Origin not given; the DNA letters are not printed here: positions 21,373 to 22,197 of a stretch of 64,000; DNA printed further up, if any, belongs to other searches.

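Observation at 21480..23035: Low-GC horizontally acquired islet next to tRNA-Ser encoding a DpnI-like methyl-directed restriction enzyme plus a DUF3883 nuclease-fold protein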

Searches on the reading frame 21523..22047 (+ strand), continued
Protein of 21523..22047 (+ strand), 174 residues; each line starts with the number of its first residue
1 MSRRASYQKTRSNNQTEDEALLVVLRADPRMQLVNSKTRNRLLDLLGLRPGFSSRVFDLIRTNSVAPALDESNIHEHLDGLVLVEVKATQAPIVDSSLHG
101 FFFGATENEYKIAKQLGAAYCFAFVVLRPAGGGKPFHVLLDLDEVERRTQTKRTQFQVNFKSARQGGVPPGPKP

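Call 33: search_protein_families(library=pfam, proteins=[L063:2786-4099:-, L076:8700-9992:-, L076:6252-7553:-, L090:6529-7713:-, L089:8466-8732:-, L077:2687-3133:+, L018:7122-7910:-, L014:5852-7588:+, L036:8513-9025:+, L049:8453-9619:+], max_evalue=0.01)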
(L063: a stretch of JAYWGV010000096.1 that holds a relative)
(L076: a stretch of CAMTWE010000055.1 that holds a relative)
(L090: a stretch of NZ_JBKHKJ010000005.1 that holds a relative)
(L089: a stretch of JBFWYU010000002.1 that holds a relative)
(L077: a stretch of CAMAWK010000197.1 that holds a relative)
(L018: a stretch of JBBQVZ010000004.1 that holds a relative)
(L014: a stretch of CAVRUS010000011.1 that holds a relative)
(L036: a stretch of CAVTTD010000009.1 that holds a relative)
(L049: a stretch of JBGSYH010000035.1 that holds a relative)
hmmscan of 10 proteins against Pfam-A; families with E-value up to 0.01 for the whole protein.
L063:2786-4099:- (437 aa): 1 family
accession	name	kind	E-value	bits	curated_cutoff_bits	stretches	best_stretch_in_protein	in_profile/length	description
PF00145.23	DNA_methylase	-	3.9e-57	194.5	22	1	5-388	1-294/324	C-5 cytosine-specific DNA methylase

L076:8700-9992:- (430 aa): 1 family
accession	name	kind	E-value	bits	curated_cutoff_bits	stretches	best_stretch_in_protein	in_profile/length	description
PF00145.23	DNA_methylase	-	1.4e-58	199.3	22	1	5-393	1-299/324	C-5 cytosine-specific DNA methylase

L076:6252-7553:- (433 aa): 1 family
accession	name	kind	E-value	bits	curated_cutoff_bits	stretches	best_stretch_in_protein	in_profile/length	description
PF02976.21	MutH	-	2.1e-37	127.5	23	2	20-122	1-103/103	DNA mismatch repair enzyme MutH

L090:6529-7713:- (394 aa): 1 family
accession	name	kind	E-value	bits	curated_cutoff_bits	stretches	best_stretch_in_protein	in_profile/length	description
PF02976.21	MutH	-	1.6e-23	82.9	23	2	13-87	29-103/103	DNA mismatch repair enzyme MutH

L089:8466-8732:- (88 aa): 0 families

L077:2687-3133:+ (148 aa): 0 families

L018:7122-7910:- (262 aa): 0 families

L014:5852-7588:+ (578 aa): 1 family
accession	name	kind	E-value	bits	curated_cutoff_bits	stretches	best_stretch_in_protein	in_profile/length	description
PF13391.12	HNH_2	-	2.8e-06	27.5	21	1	471-519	1-65/66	HNH endonuclease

L036:8513-9025:+ (170 aa): 0 families

L049:8453-9619:+ (388 aa): 0 families

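Call 49: find_related_loci(query=A1, collection=viral_contigs, flank=6000)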
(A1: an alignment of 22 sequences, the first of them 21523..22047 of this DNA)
Query A1 (174 aa) in viral_contigs; peptide patterns used: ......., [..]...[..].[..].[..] (x = any residue, [..] = any of these).
178 stretches matched a pattern, but none encodes a relative of the query by tblastn (E <= 1e-3).

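Call 70: search_protein_representatives(alignment_id=A1)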
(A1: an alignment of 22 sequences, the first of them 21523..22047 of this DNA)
Query: 22 sequences, 173 profile positions. Proteins with E-value up to 0.001 (for the whole library): 330; up to 1e-10: 166; up to 1e-30: 48. The best 150 are listed.
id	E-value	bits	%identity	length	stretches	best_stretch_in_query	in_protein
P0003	9.5e-72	256.7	-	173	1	1-166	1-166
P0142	1.7e-64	233.1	-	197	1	2-169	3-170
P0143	1.4e-58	213.9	-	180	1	1-170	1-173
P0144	1.5e-57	210.5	-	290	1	4-167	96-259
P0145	6.1e-57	208.5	-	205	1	3-167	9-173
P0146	2.5e-56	206.6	-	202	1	12-166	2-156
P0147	1.9e-55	203.7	-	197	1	4-170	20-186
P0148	1.7e-52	194.0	-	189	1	15-167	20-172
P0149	1.0e-51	191.5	-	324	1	4-165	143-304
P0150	2.3e-51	190.4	-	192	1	10-168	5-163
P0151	2.5e-51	190.2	-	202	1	4-164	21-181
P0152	5.4e-51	189.1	-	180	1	8-164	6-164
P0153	7.5e-50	185.4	-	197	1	5-167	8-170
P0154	1.0e-48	181.7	-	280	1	4-165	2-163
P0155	1.7e-48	181.0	-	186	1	16-170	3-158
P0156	1.2e-47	178.2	-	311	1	4-166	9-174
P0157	1.8e-47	177.7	-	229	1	27-153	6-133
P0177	3.8e-37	144.1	-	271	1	86-171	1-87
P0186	4.5e-31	124.3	-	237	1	4-162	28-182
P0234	5.3e-18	81.8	-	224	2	129-164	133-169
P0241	1.7e-16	76.9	-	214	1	12-132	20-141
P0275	4.8e-13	65.6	-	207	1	12-129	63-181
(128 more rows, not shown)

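Call 71: search_protein_families(library=pfam, proteins=[P0144, P0149, P0154, P0156, P0177, P0186, P0157, P0234, P0241, P0275], max_evalue=0.01)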
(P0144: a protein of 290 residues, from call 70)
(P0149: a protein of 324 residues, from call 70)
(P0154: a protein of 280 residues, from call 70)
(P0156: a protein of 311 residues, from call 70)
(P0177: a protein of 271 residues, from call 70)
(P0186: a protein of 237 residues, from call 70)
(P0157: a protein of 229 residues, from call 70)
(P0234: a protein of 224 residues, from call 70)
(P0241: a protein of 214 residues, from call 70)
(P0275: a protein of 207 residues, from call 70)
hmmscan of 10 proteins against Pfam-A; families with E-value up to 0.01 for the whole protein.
P0144 (290 aa): 1 family
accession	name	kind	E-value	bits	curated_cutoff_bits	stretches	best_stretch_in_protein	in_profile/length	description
PF13020.12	NOV_C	-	0.001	19.6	22.1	1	169-222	39-85/91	Protein NO VEIN, C-terminal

P0149 (324 aa): 0 families

P0154 (280 aa): 0 families

P0156 (311 aa): 0 families

P0177 (271 aa): 0 families

P0186 (237 aa): 0 families

P0157 (229 aa): 0 families

P0234 (224 aa): 0 families

P0241 (214 aa): 1 family
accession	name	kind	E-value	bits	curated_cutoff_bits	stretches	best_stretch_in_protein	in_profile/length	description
PF13020.12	NOV_C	-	0.0036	17.8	22.1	1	81-141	41-86/91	Protein NO VEIN, C-terminal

P0275 (207 aa): 0 families

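Call 74: search_solved_structures(query=L015:6957-7874:+, max_evalue=1, show_alignments=1)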
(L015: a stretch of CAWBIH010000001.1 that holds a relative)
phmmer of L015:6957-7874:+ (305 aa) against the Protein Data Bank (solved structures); distinct sequences matched with E-value up to 1: 0.

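Call 75: search_protein_families(library=padloc, proteins=[L015:6957-7874:+, L014:5852-7588:+, L013:6605-7843:+, L006:6461-7189:+, L040:3696-4433:+, L021:8535-10253:+, L009:4035-4886:+, L079:6745-7767:+, L047:8468-10369:+, L076:6252-7553:-], max_evalue=0.001)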
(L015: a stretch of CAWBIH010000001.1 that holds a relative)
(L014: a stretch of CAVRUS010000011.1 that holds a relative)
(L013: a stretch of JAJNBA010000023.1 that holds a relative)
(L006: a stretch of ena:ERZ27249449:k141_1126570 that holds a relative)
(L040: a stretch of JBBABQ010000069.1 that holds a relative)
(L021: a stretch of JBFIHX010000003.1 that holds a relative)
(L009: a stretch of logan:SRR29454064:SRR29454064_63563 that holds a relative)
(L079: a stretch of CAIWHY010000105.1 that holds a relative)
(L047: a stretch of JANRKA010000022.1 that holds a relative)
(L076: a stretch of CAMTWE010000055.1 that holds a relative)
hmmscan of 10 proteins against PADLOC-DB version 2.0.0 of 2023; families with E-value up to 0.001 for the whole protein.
L015:6957-7874:+ (305 aa): 2 families
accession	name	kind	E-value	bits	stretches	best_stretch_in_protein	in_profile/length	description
PDLC04132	HNH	-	9.1e-19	65.6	1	142-284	111-256/286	-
PDLC03546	HNH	-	4e-08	30.6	1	178-262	154-241/282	Type II restriction enzyme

L014:5852-7588:+ (578 aa): 2 families
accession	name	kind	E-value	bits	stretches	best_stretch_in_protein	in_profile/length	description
PDLC04132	HNH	-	4.5e-15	53.5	1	446-557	144-256/286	-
PDLC03546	HNH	-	3.2e-07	27.7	1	452-534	155-240/282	Type II restriction enzyme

L013:6605-7843:+ (412 aa): 0 families

L006:6461-7189:+ (242 aa): 1 family
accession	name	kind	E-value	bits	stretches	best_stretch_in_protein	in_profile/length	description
PDLC02512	PglW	-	0.00064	15.7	1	115-193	51-136/1403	PglW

L040:3696-4433:+ (245 aa): 1 family
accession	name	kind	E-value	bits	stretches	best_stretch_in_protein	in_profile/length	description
PDLC02512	PglW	-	0.00011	18.2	1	114-203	47-142/1403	PglW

L021:8535-10253:+ (572 aa): 33 families (the best 25 are shown)
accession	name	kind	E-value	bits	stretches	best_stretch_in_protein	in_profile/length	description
PDLC04157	HEC-06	-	1e-76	256.7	1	9-570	10-556/558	-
PDLC04155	HEC-06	-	2e-75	252.4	1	13-571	12-560/562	-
PDLC04154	HEC-06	-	1.6e-71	239.7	1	6-571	7-566/569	-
PDLC02687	Orf5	-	6.9e-63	211.2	1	13-517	8-522/543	Orf5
PDLC02693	Orf5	-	1.7e-49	167.2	1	17-569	3-542/543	Orf5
PDLC02700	Orf5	-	1.2e-43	147.7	1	23-569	12-555/555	Orf5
PDLC02695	Orf5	-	8e-41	138.1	2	14-371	11-406/601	Orf5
PDLC02691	Orf5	-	4.4e-38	129.2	1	16-569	13-579/579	Orf5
PDLC02701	Orf5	-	4e-36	122.7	2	16-372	13-395/596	Orf5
PDLC02698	Orf5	-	3.7e-31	106.5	1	13-517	10-534/573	Orf5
PDLC02690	Orf5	-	1.9e-25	87.7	1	16-517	3-489/531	Orf5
PDLC04156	HEC-06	-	2.4e-23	80.6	1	19-517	17-524/562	-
PDLC02692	Orf5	-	8.3e-23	78.9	1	23-520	8-523/558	Orf5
PDLC02686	Orf5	-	3.6e-20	70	2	23-263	21-265/566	Orf5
PDLC02702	Orf5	-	6.5e-20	69.4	1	24-350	4-319/543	Orf5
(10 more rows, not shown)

L009:4035-4886:+ (283 aa): 8 families
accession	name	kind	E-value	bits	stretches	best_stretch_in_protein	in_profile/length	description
PDLC05008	PDC-S36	-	2.9e-100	333.6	1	2-282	2-279/280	-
PDLC04021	PD-T4-1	-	4.8e-20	69.8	1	145-281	234-376/383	-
PDLC03964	TmtA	-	9e-12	41.9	1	157-254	1405-1503/1538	-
PDLC04022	PD-T4-1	-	2.2e-11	41.5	1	146-252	68-177/216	-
PDLC03965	TmtA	-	4.9e-10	36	1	147-255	1227-1324/1370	-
PDLC03966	TmtA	-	1.4e-08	31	1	155-268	1522-1630/1655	-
PDLC03972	TmtA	-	1.6e-07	27.8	1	159-256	1183-1273/1302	-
PDLC03969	TmtA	-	1.5e-05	20.8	1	155-249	1384-1468/1563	-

L079:6745-7767:+ (340 aa): 5 families
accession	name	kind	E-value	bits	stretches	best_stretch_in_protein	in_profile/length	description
PDLC05008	PDC-S36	-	2.1e-23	81.4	1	14-106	5-96/280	-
PDLC03584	REase_II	-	9.7e-15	52.5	1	96-326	154-390/405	Type II restriction enzyme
PDLC03524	REase_II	-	2.6e-05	22.1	0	116-181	9-77/260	Type II restriction enzyme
PDLC03305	MTase_II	-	0.00027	18.3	0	116-181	262-330/513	Type II methyltransferase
PDLC03555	REase_II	-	0.00094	16.9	0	136-185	31-80/271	Type II restriction enzyme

L047:8468-10369:+ (633 aa): 6 families
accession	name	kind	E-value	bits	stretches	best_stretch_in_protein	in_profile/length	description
PDLC05014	PDC-S41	-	6.9e-13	45.8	2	402-625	434-634/657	-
PDLC02350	AbiO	-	2.4e-09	34.5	1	218-393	158-305/468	AbiO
PDLC02372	Nhi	-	2e-08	31.3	1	234-391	179-306/470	-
PDLC01439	typeIV_DinG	-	6.2e-05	19.8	0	333-365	181-209/575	CAS-IV-A; associated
PDLC05009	PDC-S37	-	0.00051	15.9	1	264-298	310-344/1550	-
PDLC04140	mad8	-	0.00098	16.7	0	263-301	28-68/314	mads_8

L076:6252-7553:- (433 aa): 1 family
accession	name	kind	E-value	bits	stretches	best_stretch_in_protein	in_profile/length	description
PDLC03553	REase_II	-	4.3e-102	340.5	1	2-430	58-522/527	Type II restriction enzyme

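Call 87: fold_search(model_id=the predicted structure, library=pdb)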
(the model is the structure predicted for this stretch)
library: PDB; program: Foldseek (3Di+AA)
matches with E <= 10: 239; with E <= 0.001: 0
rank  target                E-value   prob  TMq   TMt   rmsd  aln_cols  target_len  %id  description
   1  8a4c_C                3.6e-02  0.69  0.33  0.30   8.6       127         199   11  Structure of human Rep15:Rab3B complex. (released 2022-08-10)
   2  8a4b_A                3.6e-02  0.51  0.30  0.27  10.5       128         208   12  Structure of human Rep15:Rab3B_Q81L complex. (released 2022-08-10)
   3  5zyt_A                6.4e-02  0.51  0.24  0.20   6.6       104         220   12  Crystal structure of human MGME1 with 3' overhang double strand DNA3 (released 2018-09-19)
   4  5zyt_D                7.3e-02  0.38  0.21  0.17   7.1        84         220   13  Crystal structure of human MGME1 with 3' overhang double strand DNA3 (released 2018-09-19)
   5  8a4c_A                8.3e-02  0.54  0.34  0.30   9.8       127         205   12  Structure of human Rep15:Rab3B complex. (released 2022-08-10)
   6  5zyv_A                8.3e-02  0.44  0.23  0.21   6.8       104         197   13  Crystal structure of human MGME1 with single strand DNA2 and Ca2+ (released 2018-09-19)
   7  8a4b_C                8.8e-02  0.41  0.31  0.27  10.2       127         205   11  Structure of human Rep15:Rab3B_Q81L complex. (released 2022-08-10)
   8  5zyt_C                1.1e-01  0.38  0.23  0.20   6.9       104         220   12  Crystal structure of human MGME1 with 3' overhang double strand DNA3 (released 2018-09-19)
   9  5zyt_B                1.1e-01  0.35  0.23  0.20   7.0       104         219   12  Crystal structure of human MGME1 with 3' overhang double strand DNA3 (released 2018-09-19)
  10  8xa9_A                1.1e-01  0.33  0.21  0.18   6.9        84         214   14  Human MGME1 in complex with 5'-overhang DNA (released 2024-03-20)
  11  8xa9_B                1.6e-01  0.25  0.21  0.18   7.0        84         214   14  Human MGME1 in complex with 5'-overhang DNA (released 2024-03-20)
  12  9qcc_M                1.8e-01  0.11  0.22  0.11  14.9       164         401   13  Activated XauSPARDA filament assembly with bound dsDNA substrate (released 2025-12-17)
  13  6y0c_A                2.2e-01  0.21  0.25  0.08   9.9       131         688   14  Influenza C virus polymerase in complex with human ANP32A - Subclass 2 (released 2020-11-25)
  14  7ex0_A                2.3e-01  0.13  0.24  0.23  12.3       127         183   12  Crystal structure of Ebinur Lake virus cap snatching endonuclease (K108A mutant) (released 2022-01-26)
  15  4tkd_D                2.3e-01  0.10  0.19  0.27  12.2       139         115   14  Sulfolobus solfataricus HJC mutants (released 2015-08-12)
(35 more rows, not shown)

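Call 89: search_dna_similar(query=window:21523-22047:+, collection=plasmids, mode=protein, max_evalue=0.001, max_rows=15)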
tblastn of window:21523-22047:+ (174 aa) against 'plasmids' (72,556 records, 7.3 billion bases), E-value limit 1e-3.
No match.

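Call 90: search_dna_similar(query=L059:8001-8459:+, collection=phages, mode=protein, max_evalue=0.001, max_rows=10)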
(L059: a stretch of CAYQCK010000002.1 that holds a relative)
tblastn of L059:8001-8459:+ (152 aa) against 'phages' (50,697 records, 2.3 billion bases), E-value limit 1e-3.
No match.
